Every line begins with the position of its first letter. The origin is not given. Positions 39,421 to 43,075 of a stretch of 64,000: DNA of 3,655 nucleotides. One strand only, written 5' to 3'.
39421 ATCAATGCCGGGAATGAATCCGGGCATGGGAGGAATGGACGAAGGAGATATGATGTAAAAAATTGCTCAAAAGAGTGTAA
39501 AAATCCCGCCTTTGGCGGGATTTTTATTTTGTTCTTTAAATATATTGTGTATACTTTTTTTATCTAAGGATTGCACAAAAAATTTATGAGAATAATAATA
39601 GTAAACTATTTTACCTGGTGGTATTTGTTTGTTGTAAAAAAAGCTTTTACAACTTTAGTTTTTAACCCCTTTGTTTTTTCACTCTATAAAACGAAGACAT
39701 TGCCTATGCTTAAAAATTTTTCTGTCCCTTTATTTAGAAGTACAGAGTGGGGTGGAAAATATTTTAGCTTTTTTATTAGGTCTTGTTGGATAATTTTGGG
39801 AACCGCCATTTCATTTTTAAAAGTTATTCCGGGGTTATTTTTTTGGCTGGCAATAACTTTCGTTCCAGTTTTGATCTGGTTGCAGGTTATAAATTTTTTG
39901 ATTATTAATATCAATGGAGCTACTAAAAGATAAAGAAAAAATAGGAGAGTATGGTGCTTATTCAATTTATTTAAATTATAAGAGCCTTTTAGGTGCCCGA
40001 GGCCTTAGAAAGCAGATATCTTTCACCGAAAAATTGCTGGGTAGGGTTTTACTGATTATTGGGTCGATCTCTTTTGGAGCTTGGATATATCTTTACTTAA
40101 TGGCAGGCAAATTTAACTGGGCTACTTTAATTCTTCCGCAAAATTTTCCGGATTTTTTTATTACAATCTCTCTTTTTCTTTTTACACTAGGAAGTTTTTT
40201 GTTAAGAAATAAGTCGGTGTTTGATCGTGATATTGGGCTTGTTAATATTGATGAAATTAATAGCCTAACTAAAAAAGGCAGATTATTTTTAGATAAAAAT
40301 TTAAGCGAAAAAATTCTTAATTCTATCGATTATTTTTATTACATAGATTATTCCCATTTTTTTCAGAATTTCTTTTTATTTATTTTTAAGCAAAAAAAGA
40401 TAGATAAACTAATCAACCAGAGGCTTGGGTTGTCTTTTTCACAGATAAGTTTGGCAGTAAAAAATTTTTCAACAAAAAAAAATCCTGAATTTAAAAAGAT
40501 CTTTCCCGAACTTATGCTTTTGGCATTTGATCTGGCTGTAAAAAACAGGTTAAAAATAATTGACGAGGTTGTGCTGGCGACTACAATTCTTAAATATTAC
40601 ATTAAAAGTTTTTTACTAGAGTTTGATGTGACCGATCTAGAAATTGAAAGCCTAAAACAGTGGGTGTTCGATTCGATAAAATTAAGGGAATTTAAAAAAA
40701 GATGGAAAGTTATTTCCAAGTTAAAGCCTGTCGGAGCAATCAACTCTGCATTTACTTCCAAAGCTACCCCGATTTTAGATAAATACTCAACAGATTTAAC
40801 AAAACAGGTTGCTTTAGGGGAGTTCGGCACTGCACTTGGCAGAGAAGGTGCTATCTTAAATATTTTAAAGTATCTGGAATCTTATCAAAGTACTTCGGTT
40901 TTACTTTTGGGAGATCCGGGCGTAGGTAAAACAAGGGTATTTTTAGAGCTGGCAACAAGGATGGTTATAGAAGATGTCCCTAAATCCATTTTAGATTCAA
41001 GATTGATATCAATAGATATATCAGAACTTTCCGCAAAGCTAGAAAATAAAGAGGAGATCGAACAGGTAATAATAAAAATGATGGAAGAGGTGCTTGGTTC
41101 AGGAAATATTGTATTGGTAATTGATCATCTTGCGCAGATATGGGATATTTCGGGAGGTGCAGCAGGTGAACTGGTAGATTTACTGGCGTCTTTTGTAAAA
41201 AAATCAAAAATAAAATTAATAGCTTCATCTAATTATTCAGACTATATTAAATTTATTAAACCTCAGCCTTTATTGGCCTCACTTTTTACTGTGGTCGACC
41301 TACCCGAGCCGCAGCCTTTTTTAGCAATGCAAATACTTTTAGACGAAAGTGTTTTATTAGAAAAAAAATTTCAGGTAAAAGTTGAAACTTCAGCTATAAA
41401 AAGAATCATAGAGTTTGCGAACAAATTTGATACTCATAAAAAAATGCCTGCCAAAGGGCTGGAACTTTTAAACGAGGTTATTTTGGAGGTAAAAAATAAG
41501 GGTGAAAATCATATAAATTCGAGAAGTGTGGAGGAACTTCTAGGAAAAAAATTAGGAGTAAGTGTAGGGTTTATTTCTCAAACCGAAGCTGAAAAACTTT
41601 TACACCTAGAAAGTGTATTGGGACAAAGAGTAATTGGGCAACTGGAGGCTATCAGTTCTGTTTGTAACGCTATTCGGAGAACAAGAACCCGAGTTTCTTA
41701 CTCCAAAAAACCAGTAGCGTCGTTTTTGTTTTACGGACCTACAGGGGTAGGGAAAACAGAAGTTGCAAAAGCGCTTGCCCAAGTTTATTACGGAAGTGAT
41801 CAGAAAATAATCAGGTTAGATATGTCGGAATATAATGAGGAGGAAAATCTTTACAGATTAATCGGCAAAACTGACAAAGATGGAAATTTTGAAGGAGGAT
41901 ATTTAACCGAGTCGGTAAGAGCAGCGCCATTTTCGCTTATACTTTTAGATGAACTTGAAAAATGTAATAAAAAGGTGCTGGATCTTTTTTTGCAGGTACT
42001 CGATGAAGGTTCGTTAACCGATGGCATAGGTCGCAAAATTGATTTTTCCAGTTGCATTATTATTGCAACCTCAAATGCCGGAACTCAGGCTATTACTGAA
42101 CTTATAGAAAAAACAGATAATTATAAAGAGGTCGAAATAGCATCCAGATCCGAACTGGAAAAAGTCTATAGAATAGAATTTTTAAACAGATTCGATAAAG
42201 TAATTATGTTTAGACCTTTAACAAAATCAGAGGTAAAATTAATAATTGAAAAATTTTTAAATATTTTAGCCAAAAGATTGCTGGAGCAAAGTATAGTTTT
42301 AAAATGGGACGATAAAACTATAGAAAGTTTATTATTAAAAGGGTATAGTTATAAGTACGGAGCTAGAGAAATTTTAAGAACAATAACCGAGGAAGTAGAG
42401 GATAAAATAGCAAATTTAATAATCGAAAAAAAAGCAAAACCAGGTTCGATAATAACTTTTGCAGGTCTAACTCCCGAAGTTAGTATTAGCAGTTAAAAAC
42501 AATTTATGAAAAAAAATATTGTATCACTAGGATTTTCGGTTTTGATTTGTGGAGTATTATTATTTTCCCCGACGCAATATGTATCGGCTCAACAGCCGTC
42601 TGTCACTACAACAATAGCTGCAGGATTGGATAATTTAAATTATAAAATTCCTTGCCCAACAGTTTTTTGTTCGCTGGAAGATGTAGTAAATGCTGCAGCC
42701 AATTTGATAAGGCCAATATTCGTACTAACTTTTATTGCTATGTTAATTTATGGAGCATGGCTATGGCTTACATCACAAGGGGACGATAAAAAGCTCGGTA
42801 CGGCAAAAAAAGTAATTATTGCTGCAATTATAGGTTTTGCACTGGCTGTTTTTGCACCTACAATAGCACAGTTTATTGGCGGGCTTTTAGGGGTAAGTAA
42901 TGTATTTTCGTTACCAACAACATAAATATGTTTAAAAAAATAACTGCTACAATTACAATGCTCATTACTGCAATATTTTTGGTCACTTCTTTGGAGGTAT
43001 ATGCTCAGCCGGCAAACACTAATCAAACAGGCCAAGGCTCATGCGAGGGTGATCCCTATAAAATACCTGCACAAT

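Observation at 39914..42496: Membrane-anchored ClpB/ClpC-type double-AAA+ unfoldase immediately upstream of the pilin-like array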

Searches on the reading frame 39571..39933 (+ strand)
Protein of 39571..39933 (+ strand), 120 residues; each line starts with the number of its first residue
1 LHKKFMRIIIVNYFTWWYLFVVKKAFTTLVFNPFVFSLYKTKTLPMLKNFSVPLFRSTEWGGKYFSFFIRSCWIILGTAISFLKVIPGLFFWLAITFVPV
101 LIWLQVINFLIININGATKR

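Call 3: search_protein_families(library=pfam, proteins=[window:39571-39933:+], max_evalue=0.01)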
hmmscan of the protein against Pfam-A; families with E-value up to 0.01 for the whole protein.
window:39571-39933:+ (120 aa): 0 families

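Call 23: search_protein_families(library=pfam, proteins=[window:39586-39930:+], max_evalue=1)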
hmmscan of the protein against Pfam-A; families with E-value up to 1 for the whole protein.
seq(115 aa): 0 families

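Call 65: find_homologous_proteins(query=window:39586-39930:+, max_evalue=0.001)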
Query window:39586-39930:+ (115 aa): 2 proteins with E <= 0.001 among 3 candidates.
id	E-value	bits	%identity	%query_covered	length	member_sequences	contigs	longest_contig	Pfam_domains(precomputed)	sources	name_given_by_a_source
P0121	3.2e-67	242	99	100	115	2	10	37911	-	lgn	-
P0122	5.2e-57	209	84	99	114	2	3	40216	-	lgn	-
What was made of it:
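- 39586..39933 (+): Small partner gene, 115 aa from the ATG (an alternative TTG start lies at 39571). It has an aromatic N-terminal WWY motif, a conserved P48...G57...R65 core and a C-terminal hydrophobic stretch of about 45 residues. Its stop overlaps the Clp start by 20 nt. It is called as a 115-aa protein in the public collection (P0121, call 65).
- Tried and rejected: a word-indexed protein search with the small protein found only 2 close relatives (call 65);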

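Call 78: search_protein_families(library=padloc, proteins=[window:39586-39933:+], max_evalue=0.001)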
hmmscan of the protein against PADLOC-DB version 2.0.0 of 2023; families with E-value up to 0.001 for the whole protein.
window:39586-39933:+ (115 aa): 0 families
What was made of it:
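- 39586..39933 (+): It has no Pfam or PADLOC family (calls 3, 23, 78).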

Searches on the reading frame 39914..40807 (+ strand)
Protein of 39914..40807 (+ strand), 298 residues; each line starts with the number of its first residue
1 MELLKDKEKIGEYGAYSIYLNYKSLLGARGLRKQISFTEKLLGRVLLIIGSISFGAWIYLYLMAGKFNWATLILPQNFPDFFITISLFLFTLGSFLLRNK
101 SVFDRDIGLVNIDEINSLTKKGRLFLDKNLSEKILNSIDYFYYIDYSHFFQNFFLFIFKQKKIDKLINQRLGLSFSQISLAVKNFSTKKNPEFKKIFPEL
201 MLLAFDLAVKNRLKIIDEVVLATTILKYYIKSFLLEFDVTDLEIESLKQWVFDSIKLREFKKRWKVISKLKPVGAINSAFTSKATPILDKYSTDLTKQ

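Call 74: search_protein_representatives(alignment_id=A5)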
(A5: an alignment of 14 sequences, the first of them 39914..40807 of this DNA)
Query: 14 sequences, 341 profile positions. Proteins with E-value up to 0.001 (for the whole library): 2979; up to 1e-10: 618; up to 1e-30: 209. The best 150 are listed.
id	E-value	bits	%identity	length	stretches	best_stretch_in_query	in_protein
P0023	1.2e-102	360.0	-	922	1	3-340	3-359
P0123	2.3e-93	329.5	-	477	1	4-340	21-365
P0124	5.1e-93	328.4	-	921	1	4-340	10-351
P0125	1.9e-88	313.4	-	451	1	4-340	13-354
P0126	3.2e-88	312.6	-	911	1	3-340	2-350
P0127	1.6e-87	310.3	-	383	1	4-340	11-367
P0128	9.0e-87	307.8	-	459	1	1-340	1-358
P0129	4.2e-86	305.6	-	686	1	4-339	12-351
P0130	4.4e-86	305.6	-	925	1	4-340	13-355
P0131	8.1e-84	298.1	-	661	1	4-340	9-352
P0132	6.5e-82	291.9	-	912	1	4-340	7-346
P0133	1.3e-81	290.9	-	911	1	4-340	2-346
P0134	1.4e-81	290.7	-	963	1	3-340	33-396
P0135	3.4e-79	282.9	-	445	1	4-341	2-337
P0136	4.0e-79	282.7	-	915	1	4-340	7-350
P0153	5.1e-73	262.6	-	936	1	27-340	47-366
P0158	5.4e-72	259.3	-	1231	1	26-340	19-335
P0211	2.0e-56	208.0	-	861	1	8-340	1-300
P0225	5.7e-54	200.0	-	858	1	26-340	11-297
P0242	4.9e-50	187.1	-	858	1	8-340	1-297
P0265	8.8e-44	166.5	-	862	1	8-340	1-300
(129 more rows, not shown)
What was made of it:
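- Family size: 209 clusters at 50% identity with E<=1e-30 and 618 with E<=1e-10 for the N-terminal architecture (call 74).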

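Call 86: find_homologous_proteins(query=A5, max_evalue=1e-8)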
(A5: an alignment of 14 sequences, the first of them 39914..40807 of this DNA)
Query A5 (14 sequences) (298 aa, profile of the alignment): 1 proteins with E <= 1e-8 among 8000 candidates.
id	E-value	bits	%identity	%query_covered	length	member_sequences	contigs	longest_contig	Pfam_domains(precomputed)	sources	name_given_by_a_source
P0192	1.8e-61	226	63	3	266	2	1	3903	PF02861.26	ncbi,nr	ncbi:MAG: hypothetical protein U9R06_01515, partial [Patescibacteria group bacterium]|nr:hypothetica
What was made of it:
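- Tried and rejected: the same kind of search with the N-terminal profile gave 1 hit (call 86);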

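Call 87: list_cluster_members(proteins=[P0211, P0242, P0265, P0225, P0124, P0126, P0130, P0134, P0153, P0158])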
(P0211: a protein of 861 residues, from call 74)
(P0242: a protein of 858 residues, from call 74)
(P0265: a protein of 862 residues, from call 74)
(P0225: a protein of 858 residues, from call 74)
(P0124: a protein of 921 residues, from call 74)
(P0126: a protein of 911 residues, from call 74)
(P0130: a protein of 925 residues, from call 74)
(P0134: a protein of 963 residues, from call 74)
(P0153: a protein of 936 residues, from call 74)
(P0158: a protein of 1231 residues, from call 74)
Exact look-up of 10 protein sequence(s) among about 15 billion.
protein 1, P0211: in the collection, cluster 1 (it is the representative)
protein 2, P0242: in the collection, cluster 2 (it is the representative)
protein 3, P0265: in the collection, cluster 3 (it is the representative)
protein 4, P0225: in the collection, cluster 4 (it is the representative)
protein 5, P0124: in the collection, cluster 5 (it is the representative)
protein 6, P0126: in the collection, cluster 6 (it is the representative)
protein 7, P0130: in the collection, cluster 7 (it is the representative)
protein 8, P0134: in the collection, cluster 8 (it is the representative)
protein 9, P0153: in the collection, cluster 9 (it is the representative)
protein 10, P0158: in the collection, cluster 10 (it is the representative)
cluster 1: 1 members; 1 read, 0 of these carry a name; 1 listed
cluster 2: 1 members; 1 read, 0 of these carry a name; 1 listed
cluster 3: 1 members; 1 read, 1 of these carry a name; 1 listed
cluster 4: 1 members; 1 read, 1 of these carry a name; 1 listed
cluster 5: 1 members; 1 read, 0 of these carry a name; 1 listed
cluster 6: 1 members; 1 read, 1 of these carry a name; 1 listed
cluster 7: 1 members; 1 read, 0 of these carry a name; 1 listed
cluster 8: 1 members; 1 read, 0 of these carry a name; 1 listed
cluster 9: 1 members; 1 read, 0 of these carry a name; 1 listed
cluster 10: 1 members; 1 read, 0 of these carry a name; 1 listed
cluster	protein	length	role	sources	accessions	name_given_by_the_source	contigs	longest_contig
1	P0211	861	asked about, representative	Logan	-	-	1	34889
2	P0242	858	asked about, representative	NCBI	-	-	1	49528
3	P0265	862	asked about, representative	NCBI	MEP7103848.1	MAG: ATP-dependent Clp protease ATP-binding subunit [Candidatus Dojkabacteria bacterium]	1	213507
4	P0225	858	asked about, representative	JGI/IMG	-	ATP-dependent Clp protease ATP-binding subunit ClpC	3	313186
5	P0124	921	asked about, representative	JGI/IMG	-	-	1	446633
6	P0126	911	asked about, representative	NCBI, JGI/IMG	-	ATP-dependent Clp protease ATP-binding subunit ClpC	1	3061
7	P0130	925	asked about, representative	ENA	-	-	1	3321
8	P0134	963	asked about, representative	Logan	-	-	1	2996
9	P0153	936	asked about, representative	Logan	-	-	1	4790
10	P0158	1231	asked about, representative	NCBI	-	-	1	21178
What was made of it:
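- Tried and rejected: cluster names were mostly missing (call 87).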

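Call 97: predict_structure(alignment_id=A5)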
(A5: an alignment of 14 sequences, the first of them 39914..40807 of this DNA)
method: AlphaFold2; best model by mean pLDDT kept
length: 298 residues; sequences in the alignment: 14
mean_pLDDT: 80.6   pTM: 0.69
mean pLDDT of the five models: 80.6, 80.1, 79.9, 77.2, 75.6
residues with pLDDT >= 90: 100; 70-90: 137; 50-70: 43; < 50: 18
segments of 3 or more residues with pLDDT < 50: 277-279, 281-283, 287-289, 291-298
pLDDT, mean of each block of 10 residues (from residue 1): 80 88 76 77 91 87 74 65 86 84 60 73 86 88 89 95 91 94 89 89 92 90 94 91 89 83 70 51 48 40
secondary structure, 60 per line:
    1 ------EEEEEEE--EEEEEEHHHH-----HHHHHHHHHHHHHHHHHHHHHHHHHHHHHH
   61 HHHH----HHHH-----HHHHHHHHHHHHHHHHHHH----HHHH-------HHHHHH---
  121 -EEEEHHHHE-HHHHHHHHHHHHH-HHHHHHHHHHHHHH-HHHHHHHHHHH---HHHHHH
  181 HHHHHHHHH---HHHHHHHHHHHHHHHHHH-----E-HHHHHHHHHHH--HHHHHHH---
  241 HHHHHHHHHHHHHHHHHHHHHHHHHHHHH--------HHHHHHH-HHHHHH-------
elements in order: E7-13 E16-21 H22-25 H31-64 H69-72 H78-96 H101-104 H112-117 E122-125 H126-129 H132-144 H146-159 H161-171 H175-189 H193-210 H218-228 H231-237 H241-269 H278-284 H286-291

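Call 99: fold_search(model_id=the predicted structure, library=pdb)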
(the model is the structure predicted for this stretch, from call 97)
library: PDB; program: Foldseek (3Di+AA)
matches with E <= 10: 124; with E <= 0.001: 0
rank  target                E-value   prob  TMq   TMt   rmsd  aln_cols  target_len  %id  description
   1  4irf_A                1.6e-01  1.00  0.35  0.66   4.1       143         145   12  Preliminary structural investigations of a malarial protein secretion system (released 2014-04-16)
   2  4irf_B                2.7e-01  1.00  0.35  0.66   4.1       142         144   13  Preliminary structural investigations of a malarial protein secretion system (released 2014-04-16)
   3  4iod_A                2.9e-01  1.00  0.34  0.63   4.4       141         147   13  Preliminary structural investigations of a malarial protein secretion system. (released 2014-04-23)
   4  4iod_C                5.1e-01  0.99  0.35  0.65   4.4       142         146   13  Preliminary structural investigations of a malarial protein secretion system. (released 2014-04-23)
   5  9bd7_A                6.5e-01  0.08  0.15  0.09  24.7       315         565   14  PaMsbA in an open, outward conformation (released 2025-09-03)
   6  7zdu_C                6.8e-01  0.14  0.17  0.10  21.6       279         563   12  Occ(apo/return) conformation of CydDC mutant (E500Q.C) in ATP(CydC)/ATP(CydD) bound state (Dataset-19) (released 2023-04-19)
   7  3abh_A                6.8e-01  0.11  0.15  0.15  34.8       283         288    9  Crystal structure of the EFC/F-BAR domain of human PACSIN2/Syndapin II (2.0 A) (released 2010-04-14)
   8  7zdc_C                1.4e+00  0.11  0.18  0.10  21.3       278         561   14  IF(heme/confined) conformation of CydDC in ADP(CydD) bound state (Dataset-3) (released 2023-04-19)
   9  8px9_B                1.9e+00  0.06  0.15  0.10  21.8       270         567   17  Structure of the antibacterial peptide ABC transporter McjD, solved at wavelength 2.75 A (released 2023-10-25)
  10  7zec_C                2.0e+00  0.09  0.19  0.11  21.3       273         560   12  IF(heme/confined) conformation of CydDC in ATP(CydD) bound state (Dataset-15) (released 2023-04-19)
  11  7n5b_A                2.0e+00  0.06  0.16  0.10  26.7       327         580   11  Structure of AtAtm3 in the outward-facing conformation (released 2022-04-13)
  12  7vr5                  2.2e+00  0.08  0.20  0.11  24.3       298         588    9  Crystal structure of CmABCB1 W114Y/W161Y/W363Y/W364Y/M391W (4WY/M391W) mutant (released 2022-09-07)
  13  2ch7_A                2.4e+00  0.07  0.16  0.15  52.7       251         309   10  Crystal structure of the cytoplasmic domain of a bacterial chemoreceptor from Thermotoga maritima (released 2006-04-18)
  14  4akv_A                2.4e+00  0.06  0.16  0.15  22.2       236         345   10  Crystal structure of human sorting nexin 33 (SNX33) (released 2012-08-01)
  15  7ph3_A                2.4e+00  0.04  0.13  0.08  21.9       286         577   13  AMP-PNP bound nanodisc reconstituted MsbA with nanobodies, spin-labeled at position A60C (released 2022-08-24)
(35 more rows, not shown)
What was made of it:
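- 40247..40717 (+): Divergent Clp_N (double-repeat helical) domain, aa ~112-268. Top Foldseek hits of the N-terminal model are the PfHSP101 N-domain (TM-score 0.66 normalised to the target, prob 1.00) and the Hsp104, ClpD and Leishmania Hsp100 N-domains (call 99).
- On Class-I Clp/Hsp100 (two AAA+ rings): Foldseek hits are to Hsp100 N-domains (call 99).
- Closest known: Plasmodium HSP101 of the PTEX translocon, and ClpV/TssH of T6SS. Same: The PfHSP101 N-domain is the best structural match to the N-domain modelled here (call 99).
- Checked: The best Foldseek hits of the N-terminal model are Hsp100 N-domains (call 99).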

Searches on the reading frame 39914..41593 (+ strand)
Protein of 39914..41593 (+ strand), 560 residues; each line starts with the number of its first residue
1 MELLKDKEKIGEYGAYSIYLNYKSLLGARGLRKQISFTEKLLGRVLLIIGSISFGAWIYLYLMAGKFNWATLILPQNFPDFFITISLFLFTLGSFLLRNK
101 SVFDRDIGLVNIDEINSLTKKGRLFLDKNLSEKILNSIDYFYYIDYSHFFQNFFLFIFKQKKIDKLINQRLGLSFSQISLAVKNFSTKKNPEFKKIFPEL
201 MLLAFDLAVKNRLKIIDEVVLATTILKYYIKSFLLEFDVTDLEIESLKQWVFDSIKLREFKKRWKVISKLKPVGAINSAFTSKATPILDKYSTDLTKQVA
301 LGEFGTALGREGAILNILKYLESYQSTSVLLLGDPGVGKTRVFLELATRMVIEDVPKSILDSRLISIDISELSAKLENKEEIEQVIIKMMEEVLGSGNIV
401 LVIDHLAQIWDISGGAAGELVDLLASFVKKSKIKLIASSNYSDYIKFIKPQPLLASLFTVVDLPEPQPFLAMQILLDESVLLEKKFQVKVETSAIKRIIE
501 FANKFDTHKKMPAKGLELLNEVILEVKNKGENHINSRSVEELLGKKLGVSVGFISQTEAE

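Call 47: find_related_loci(query=A3, collection=genome_contigs, flank=10000)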
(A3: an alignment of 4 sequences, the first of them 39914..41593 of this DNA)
Query A3 (560 aa) in genome_contigs; peptide patterns used: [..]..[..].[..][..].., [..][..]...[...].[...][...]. (x = any residue, [..] = any of these).
143 stretches matched a pattern; 25 encode a relative of the query (tblastn E <= 1e-3); 25 distinct loci.
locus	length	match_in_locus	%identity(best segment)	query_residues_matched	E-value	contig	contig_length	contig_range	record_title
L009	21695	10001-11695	37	1-559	2e-109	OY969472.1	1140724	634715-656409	MAG: uncultured bacterium isolate MFD02416.bin.c.3 genome assembly, chromosome: 1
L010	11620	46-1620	37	39-560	9e-108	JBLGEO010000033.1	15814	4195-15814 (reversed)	MAG: Candidatus Dojkabacteria bacterium isolate cluster3_bin.91 cluster3_bin.91_NODE_14318, whole genome shotgun sequenc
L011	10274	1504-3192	35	1-560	1e-106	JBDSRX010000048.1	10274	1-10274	MAG: Candidatus Dojkabacteria bacterium isolate cluster1_bin.520 k127_13346650, whole genome shotgun sequence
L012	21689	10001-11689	36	1-560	3e-104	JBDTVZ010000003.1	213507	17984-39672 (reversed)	MAG: Candidatus Dojkabacteria bacterium isolate cluster3_bin.8 NODE_49_length_213507_cov_12.071313, whole genome shotgun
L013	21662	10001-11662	33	10-560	4e-101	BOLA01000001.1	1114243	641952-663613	Patescibacteria group bacterium BroJett037 DNA, sequence1, whole genome shotgun sequence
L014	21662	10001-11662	35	10-560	9e-100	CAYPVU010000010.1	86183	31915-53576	MAG TPA_asm: uncultured Candidatus Saccharibacteria bacterium isolate binchicken_co23_219 genome assembly, contig: k141_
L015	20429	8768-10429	33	10-560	6e-95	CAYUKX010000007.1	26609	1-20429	MAG TPA_asm: uncultured Candidatus Saccharibacteria bacterium isolate SRP107338_co1_190 genome assembly, contig: NODE_15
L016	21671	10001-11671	33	7-560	1e-94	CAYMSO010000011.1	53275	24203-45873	MAG TPA_asm: uncultured Candidatus Saccharibacteria bacterium isolate binchicken_co130_46 genome assembly, contig: NODE_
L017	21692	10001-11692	35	1-560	8e-94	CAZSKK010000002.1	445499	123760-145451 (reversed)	MAG TPA_asm: uncultured Candidatus Saccharibacteria bacterium isolate binchicken_co130_48 genome assembly, contig: NODE_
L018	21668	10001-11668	33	1-559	4e-89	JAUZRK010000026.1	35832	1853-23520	MAG: Candidatus Dojkabacteria bacterium isolate GS19_ROV17_BS05-AMOR20_M0215 AMOR20_M0215_contig26, whole genome shotgun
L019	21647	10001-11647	32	3-558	1e-84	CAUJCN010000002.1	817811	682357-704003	MAG: Patescibacteria group bacterium isolate KLAP211 genome assembly, contig: KLAP211_272759, whole genome shotgun seque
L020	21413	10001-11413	34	83-560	1e-83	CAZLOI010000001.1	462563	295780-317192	MAG TPA_asm: uncultured Candidatus Saccharibacteria bacterium isolate binchicken_co179_42 genome assembly, contig: NODE_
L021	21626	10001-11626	34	8-552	3e-80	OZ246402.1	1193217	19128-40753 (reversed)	MAG: uncultured Candidatus Saccharibacteria bacterium isolate SRP286056_co1_47 genome assembly, chromosome: 1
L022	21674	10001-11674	31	1-558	1e-75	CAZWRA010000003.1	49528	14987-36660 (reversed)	MAG TPA_asm: uncultured Candidatus Saccharibacteria bacterium isolate binchicken_co58_69 genome assembly, contig: NODE_5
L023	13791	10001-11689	29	1-560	6e-68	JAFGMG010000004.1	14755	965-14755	MAG: Candidatus Dojkabacteria bacterium isolate Zod_Metabat.46 k87_1198872, whole genome shotgun sequence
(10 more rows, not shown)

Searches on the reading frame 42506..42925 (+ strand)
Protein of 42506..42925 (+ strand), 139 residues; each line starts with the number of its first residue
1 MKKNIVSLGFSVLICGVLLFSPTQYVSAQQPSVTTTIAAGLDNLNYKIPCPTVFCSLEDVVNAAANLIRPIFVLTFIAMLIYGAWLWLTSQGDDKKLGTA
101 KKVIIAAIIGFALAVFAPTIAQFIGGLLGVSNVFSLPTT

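Call 3: search_protein_families(library=pfam, proteins=[window:42506-42925:+], max_evalue=0.01)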
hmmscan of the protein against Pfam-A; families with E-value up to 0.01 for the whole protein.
window:42506-42925:+ (139 aa): 2 families
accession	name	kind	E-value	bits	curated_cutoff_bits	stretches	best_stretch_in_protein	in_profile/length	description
PF18895.5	T4SS_pilin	-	1.1e-09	38.6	26.6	1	57-124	5-71/71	Type IV secretion system pilin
PF15468.11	DUF4636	-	0.0032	17.7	27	1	43-103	17-77/243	Domain of unknown function (DUF4636)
